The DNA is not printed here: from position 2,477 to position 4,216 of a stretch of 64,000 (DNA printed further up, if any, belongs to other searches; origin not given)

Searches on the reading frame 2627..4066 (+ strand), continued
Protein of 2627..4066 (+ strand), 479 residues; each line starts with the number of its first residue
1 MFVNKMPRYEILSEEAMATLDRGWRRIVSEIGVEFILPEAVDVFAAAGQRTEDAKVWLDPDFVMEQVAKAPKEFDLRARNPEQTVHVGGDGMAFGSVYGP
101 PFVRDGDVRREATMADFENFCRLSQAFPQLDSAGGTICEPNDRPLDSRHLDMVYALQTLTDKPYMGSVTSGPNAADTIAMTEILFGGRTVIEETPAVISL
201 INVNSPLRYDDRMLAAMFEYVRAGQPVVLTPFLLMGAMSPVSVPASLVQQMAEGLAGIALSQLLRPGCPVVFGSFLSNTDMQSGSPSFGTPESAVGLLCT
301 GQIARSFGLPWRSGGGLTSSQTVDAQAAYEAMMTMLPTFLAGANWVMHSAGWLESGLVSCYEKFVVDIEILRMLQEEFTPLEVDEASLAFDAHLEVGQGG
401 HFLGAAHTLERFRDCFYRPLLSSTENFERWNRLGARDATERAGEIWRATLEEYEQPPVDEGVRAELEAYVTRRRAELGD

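Call 38: search_protein_families(library=pfam, proteins=[L064:13619-14800:+, L064:15456-16694:-, L064:1497-3950:-, L064:385-1647:-, L078:11616-12587:-, L078:14898-15866:+, L078:1433-4018:-, L078:17259-18329:+, L015:13825-15954:+, L015:991-2757:+], max_evalue=0.00001)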
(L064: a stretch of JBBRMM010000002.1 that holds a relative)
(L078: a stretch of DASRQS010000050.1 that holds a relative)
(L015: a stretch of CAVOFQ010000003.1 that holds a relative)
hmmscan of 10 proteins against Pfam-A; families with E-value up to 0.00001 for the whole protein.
L064:13619-14800:+ (393 aa): 9 families
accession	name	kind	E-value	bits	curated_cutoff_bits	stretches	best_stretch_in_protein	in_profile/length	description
PF07992.20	Pyr_redox_2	-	6.1e-63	213.4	26.1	1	5-325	1-291/291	Pyridine nucleotide-disulphide oxidoreductase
PF00070.33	Pyr_redox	-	3.3e-25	88.8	22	1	178-251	2-77/82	Pyridine nucleotide-disulphide oxidoreductase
PF12831.13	FAD_oxidored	-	1.5e-12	48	27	1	6-117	1-111/416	FAD dependent oxidoreductase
PF03486.20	HI0933_like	-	4.5e-10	39.8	50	0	6-41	2-37/244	HI0933-like protein Rossmann domain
PF13738.12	Pyr_redox_3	-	1.3e-09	38.2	30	0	133-309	120-305/305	Pyridine nucleotide-disulphide oxidoreductase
PF01262.27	AlaDh_PNT_C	-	3e-09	37.1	23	0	175-219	28-72/214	Alanine dehydrogenase/PNT, C-terminal domain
PF01266.30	DAO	-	1.6e-08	34.9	27.9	0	6-53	1-50/353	FAD dependent oxidoreductase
PF13450.12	NAD_binding_8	-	2.5e-08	34.5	21.9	0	9-44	1-36/68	NAD(P)-binding Rossmann-like domain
PF01134.28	GIDA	-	4.2e-07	29.8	22.1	0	6-46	1-43/391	Glucose inhibited division protein A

L064:15456-16694:- (412 aa): 1 family
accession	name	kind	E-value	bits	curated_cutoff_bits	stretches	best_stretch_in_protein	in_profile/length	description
PF00903.31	Glyoxalase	-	6.2e-22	78.7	20.6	2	109-227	1-121/121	Glyoxalase/Bleomycin resistance protein/Dioxygenase superfamily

L064:1497-3950:- (817 aa): 8 families
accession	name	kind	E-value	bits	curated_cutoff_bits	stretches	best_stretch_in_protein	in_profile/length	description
PF01571.26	GCV_T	-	8.4e-78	261.6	25.6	1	430-705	2-254/255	Aminomethyltransferase folate-binding domain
PF01266.30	DAO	-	2.5e-51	175.7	27.9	1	9-369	2-353/353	FAD dependent oxidoreductase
PF08669.17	GCV_T_C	-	2.7e-19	69.3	25.9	1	730-809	1-80/80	Glycine cleavage T-protein C-terminal barrel domain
PF16350.10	FAO_M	-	1.8e-17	63.6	27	1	372-426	1-55/56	FAD dependent oxidoreductase central domain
PF00899.27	ThiF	-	7.5e-07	29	28.1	1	6-43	20-57/238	ThiF family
PF12831.13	FAD_oxidored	-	3.3e-06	27.1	27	1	8-84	1-74/416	FAD dependent oxidoreductase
PF13450.12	NAD_binding_8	-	4.5e-06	27.3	21.9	0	11-53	1-42/68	NAD(P)-binding Rossmann-like domain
PF00890.30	FAD_binding_2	-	8.8e-06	25.6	20.4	0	9-86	2-79/414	FAD binding domain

L064:385-1647:- (420 aa): 3 families
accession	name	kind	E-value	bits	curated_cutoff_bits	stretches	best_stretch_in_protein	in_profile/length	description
PF08240.17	ADH_N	-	9e-25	87.4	23.5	1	76-205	2-104/104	Alcohol dehydrogenase GroES-like domain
PF00107.32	ADH_zinc_N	-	2.9e-21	76.2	31.8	1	245-377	1-126/129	Zinc-binding dehydrogenase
PF16912.11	Glu_dehyd_C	-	8.9e-06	25.8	34.9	0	236-416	32-210/211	Glucose dehydrogenase C-terminus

L078:11616-12587:- (323 aa): 2 families
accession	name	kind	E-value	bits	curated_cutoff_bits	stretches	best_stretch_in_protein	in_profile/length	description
PF00392.27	GntR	-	1.1e-20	73.5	27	1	99-155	4-60/64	Bacterial regulatory proteins, gntR family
PF07729.17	FCD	-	7.6e-18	65.6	24.3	1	186-313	1-124/125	FCD domain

L078:14898-15866:+ (322 aa): 1 family
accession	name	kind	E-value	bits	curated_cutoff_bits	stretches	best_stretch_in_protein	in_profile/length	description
PF00248.27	Aldo_ket_red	-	1.8e-66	224.6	24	1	19-313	2-289/291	Aldo/keto reductase family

L078:1433-4018:- (861 aa): 6 families
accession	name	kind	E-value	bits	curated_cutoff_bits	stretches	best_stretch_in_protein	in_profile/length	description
PF01571.26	GCV_T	-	7.8e-75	251.9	25.6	1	477-749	2-254/255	Aminomethyltransferase folate-binding domain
PF01266.30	DAO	-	8.4e-50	170.7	27.9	1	55-416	2-353/353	FAD dependent oxidoreductase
PF08669.17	GCV_T_C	-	3.5e-19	68.9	25.9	1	774-853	1-80/80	Glycine cleavage T-protein C-terminal barrel domain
PF16350.10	FAO_M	-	1.2e-10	41.8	27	1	419-473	1-55/56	FAD dependent oxidoreductase central domain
PF00890.30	FAD_binding_2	-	1e-07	32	20.4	1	55-238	2-181/414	FAD binding domain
PF00899.27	ThiF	-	2.3e-06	27.4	28.1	1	51-84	19-52/238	ThiF family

L078:17259-18329:+ (356 aa): 1 family
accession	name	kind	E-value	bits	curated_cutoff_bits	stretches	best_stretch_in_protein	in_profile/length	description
PF00296.26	Bac_luciferase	-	1.2e-70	238.9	27.9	1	8-318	10-313/314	Luciferase-like monooxygenase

L015:13825-15954:+ (709 aa): 1 family
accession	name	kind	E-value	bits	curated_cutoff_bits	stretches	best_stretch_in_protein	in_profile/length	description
PF01554.23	MatE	-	7.1e-37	127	24.9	2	286-445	1-159/161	MatE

L015:991-2757:+ (588 aa): 2 families
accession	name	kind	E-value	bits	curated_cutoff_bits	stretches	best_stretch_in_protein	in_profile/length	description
PF00732.25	GMC_oxred_N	-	4e-53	180.9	23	1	35-328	1-217/218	GMC oxidoreductase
PF05199.19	GMC_oxred_C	-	9.9e-35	120.6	24.6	1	421-553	3-139/139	GMC oxidoreductase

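Call 69: search_protein_families(library=ncbifam, proteins=[L046:13821-15326:-, L046:17057-18655:+, L046:1205-3631:-, L046:12144-13019:+, L082:13697-15790:-, L082:840-2744:+, L083:2870-3991:-, L046:15456-17060:+], max_evalue=1e-20)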
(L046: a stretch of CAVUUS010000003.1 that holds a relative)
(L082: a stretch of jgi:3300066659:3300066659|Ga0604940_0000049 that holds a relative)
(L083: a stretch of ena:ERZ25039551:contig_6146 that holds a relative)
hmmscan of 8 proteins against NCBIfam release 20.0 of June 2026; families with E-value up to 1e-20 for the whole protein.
L046:13821-15326:- (501 aa): 38 families (the best 25 are shown)
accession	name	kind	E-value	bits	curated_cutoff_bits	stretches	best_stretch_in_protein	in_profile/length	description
NF006916.0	PRK09407.1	equivalog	1.7e-112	376.7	521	1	32-493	31-491/526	succinic semialdehyde dehydrogenase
TIGR01780.1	SSADH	subfamily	3.7e-110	368.9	646.35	1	41-489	3-447/448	succinate-semialdehyde dehydrogenase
NF040648.1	lactal_redase_Meth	equivalog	1.9e-109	366.8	650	1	22-494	1-462/463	lactaldehyde dehydrogenase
NF042993.1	AlphKGSA_gudD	equivalog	1.4e-108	363.7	770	1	21-494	5-480/481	alpha-ketoglutaric semialdehyde dehydrogenase GucD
TIGR01804.1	BADH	equivalog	7.4e-108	361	668.6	1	23-489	1-466/467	betaine-aldehyde dehydrogenase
NF052305.1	DioxValDhHalo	equivalog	1.7e-106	357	750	1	19-492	4-479/483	2,5-dioxovalerate dehydrogenase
NF008415.0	PRK11241.1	equivalog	6.5e-104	348.3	828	1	19-492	10-478/482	NADP-dependent succinate-semialdehyde dehydrogenase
NF010000.0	PRK13473.1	subfamily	2.7e-102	342.8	615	1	20-492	3-470/475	aminobutyraldehyde dehydrogenase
TIGR02299.1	HpaE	equivalog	1.8e-100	336.9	638.35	1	22-495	3-477/488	5-carboxymethyl-2-hydroxymuconate semialdehyde dehydrogenase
NF007497.0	PRK10090.1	equivalog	7.6e-100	335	500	1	17-493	4-476/480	aldehyde dehydrogenase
NF009725.0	PRK13252.1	equivalog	1e-99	334.2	593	1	17-493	4-478/488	betaine-aldehyde dehydrogenase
NF045735.1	PaDhStyDPseudo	equivalog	3.9e-97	325.9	850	1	20-494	3-481/483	phenylacetaldehyde dehydrogenase StyD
NF045736.1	PaDhStyDRhodo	equivalog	1.7e-95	320.4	800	1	19-493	2-476/479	phenylacetaldehyde dehydrogenase StyD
TIGR03216.1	OH_muco_semi_DH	equivalog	2e-94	316.9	693.25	1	22-494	3-479/481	2-hydroxymuconic semialdehyde dehydrogenase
TIGR03250.1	PhnAcAld_DH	equivalog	3.4e-88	296.3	635.65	1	33-494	15-470/472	phosphonoacetaldehyde dehydrogenase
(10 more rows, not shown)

L046:17057-18655:+ (532 aa): 4 families
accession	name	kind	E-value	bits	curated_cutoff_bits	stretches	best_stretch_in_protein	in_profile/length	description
NF002550.0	PRK02106.1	subfamily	2.7e-124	415.7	605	2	5-319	4-320/563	choline dehydrogenase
TIGR01810.1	betA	equivalog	1.8e-117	393.3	732.1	1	8-516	1-527/532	choline dehydrogenase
TIGR03970.1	mycofact_MftG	equivalog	8.4e-79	265.7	387.45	1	8-515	2-486/487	mycofactocin dehydrogenase MftG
TIGR04542.1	GMC_mycofac_2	equivalog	3.1e-28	99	400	1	8-294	1-243/425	mycofactocin system GMC family oxidoreductase MftG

L046:1205-3631:- (808 aa): 8 families
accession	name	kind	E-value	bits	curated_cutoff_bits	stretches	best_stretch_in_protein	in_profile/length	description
NF001567.0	PRK00389.1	subfamily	5.2e-59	200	300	1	454-794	19-348/359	glycine cleavage system aminomethyltransferase GcvT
TIGR00528.1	gcvT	equivalog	1e-51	176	235.85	1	458-790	22-351/362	glycine cleavage system aminomethyltransferase GcvT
NF053776.1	TmaoDeMthMsil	equivalog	1.3e-50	172.7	1100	1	470-807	420-762/763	trimethylamine N-oxide demethylase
TIGR01372.1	soxA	subfamily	1.9e-50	171.6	1164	1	416-807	610-995/996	sarcosine oxidase subunit alpha family protein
NF010093.0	PRK13579.1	equivalog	7.5e-37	127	459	1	457-790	28-355/371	glycine cleavage system aminomethyltransferase GcvT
TIGR02352.1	thiamin_ThiO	equivalog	3.2e-28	98.8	250.8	1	7-229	1-230/351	glycine oxidase ThiO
NF008425.0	PRK11259.1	equivalog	1.3e-26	93.5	257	1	3-377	3-376/377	N-methyl-L-tryptophan oxidase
NF009133.0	PRK12486.1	equivalog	3.3e-26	92.1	410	1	462-783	38-353/369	dimethylsulfoniopropionate demethylase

L046:12144-13019:+ (291 aa): 3 families
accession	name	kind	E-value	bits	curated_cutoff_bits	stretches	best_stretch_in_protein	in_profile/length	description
NF004684.0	PRK06027.1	subfamily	1.9e-114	382.2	223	1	14-290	7-285/286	formyltetrahydrofolate deformylase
TIGR00655.1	PurU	equivalog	2.3e-110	368.6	285.95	1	15-290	2-280/280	formyltetrahydrofolate deformylase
TIGR00639.1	PurN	equivalog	8.3e-29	100.5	150.1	1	155-281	63-190/192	phosphoribosylglycinamide formyltransferase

L082:13697-15790:- (697 aa): 8 families
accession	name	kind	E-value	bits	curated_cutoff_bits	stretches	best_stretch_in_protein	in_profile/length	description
TIGR03997.1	mycofact_OYE_2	equivalog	5.1e-121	405.1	793.15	1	10-674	2-645/645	mycofactocin system FadH/OYE family oxidoreductase 2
NF041087.1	bile_acid_BaiCD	equivalog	8.1e-79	265.4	825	1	9-674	3-642/642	bile acid Fe-S flavoenzyme BaiCD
NF045599.1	bili_reduct_long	exception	3.2e-62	210.7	750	1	10-674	1-641/641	bilirubin reductase, long form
TIGR03996.1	mycofact_OYE_1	hypoth_equivalog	5.9e-51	173.7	627.9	1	12-669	4-631/633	mycofactocin system FadH/OYE family oxidoreductase 1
NF010047.0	PRK13523.1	equivalog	2.6e-43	148.4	431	1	10-341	5-327/339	NADPH dehydrogenase NamA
NF045592.1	bili_reduct_N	equivalog_domain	3.5e-42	144.8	425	1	10-352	2-349/363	bilirubin reductase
NF006101.0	PRK08255.1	equivalog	5.2e-42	143.9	1078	1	8-328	397-724/768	bifunctional salicylyl-CoA 5-hydroxylase/oxidoreductase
NF007899.0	PRK10605.1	subfamily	2.2e-25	89.7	403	1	8-335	4-338/365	N-ethylmaleimide reductase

L082:840-2744:+ (634 aa): 3 families
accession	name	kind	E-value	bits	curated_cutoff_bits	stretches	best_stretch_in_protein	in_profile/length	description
NF004898.0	PRK06259.1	equivalog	9.4e-46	156.4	385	1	310-626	182-487/488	fumarate reductase (CoM/CoB) subunit TfrB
NF045670.1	quin_L_LdhH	equivalog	8e-39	133.5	800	1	393-624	466-706/706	L-lactate dehydrogenase (quinone) large subunit LdhH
NF045663.1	diclust_near_Sec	equivalog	2e-21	75.8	530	0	311-600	350-615/759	pyridine nucleotide-disulfide oxidoreductase/dicluster-binding protein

L083:2870-3991:- (373 aa): 12 families
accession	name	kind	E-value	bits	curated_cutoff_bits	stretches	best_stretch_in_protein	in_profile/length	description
TIGR03989.1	Rxyl_3153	subfamily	1.1e-88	298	440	1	7-370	2-368/370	NDMA-dependent alcohol dehydrogenase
TIGR02818.1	adh_III_F_hyde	equivalog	5.7e-79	265.8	543.95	1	7-371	2-367/368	S-(hydroxymethyl)glutathione dehydrogenase/class III alcohol dehydrogenase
TIGR03451.1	mycoS_dep_FDH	equivalog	5.7e-77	259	512.9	1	9-371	4-357/358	S-(hydroxymethyl)mycothiol dehydrogenase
NF041097.1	keto_inos_dh_IolM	equivalog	4.4e-37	127.7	450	1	20-369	41-386/389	scyllo-inosose 3-dehydrogenase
TIGR00692.1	tdh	equivalog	8.1e-35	120.4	458.35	0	143-371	118-339/340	L-threonine 3-dehydrogenase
NF003808.0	PRK05396.1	equivalog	2.1e-34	118.9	380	0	143-371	120-339/341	L-threonine 3-dehydrogenase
TIGR03366.1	HpnZ_proposed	hypoth_equivalog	1.5e-33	116.4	328.1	1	30-313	4-276/315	putative phosphonate catabolism associated alcohol dehydrogenase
NF006940.0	PRK09422.1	equivalog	5e-33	114.5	344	0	142-363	115-325/338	alcohol dehydrogenase AdhP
NF010344.0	PRK13771.1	subfamily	6.4e-29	101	349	0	8-109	2-104/334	putative alcohol dehydrogenase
NF007489.0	PRK10083.1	equivalog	2.1e-26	92.7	376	1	19-360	12-323/339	Zn-dependent oxidoreductase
NF007642.0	PRK10309.1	equivalog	6.4e-26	91.4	550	0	143-362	116-335/347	galactitol-1-phosphate 5-dehydrogenase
NF047908.1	AldhRedAhr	equivalog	2.4e-23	82.6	470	0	13-115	10-114/335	NADPH-dependent aldehyde reductase Ahr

L046:15456-17060:+ (534 aa): 4 families
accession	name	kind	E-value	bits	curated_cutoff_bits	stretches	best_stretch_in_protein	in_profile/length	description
TIGR03428.1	ureacarb_perm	hypoth_equivalog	8.3e-156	519.5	740.45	1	13-466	2-452/475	permease, urea carboxylase system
TIGR00907.1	2A0304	subfamily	6.1e-57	193.6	598.3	1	15-457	3-443/482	amino acid permease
TIGR00909.1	2A0306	subfamily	1.3e-34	119.9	556.8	1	22-418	1-376/429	amino acid transporter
NF053761.1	BrChAATpBcaP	equivalog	8.7e-31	107.4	690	1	19-400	17-394/460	branched-chain amino acid transporter BcaP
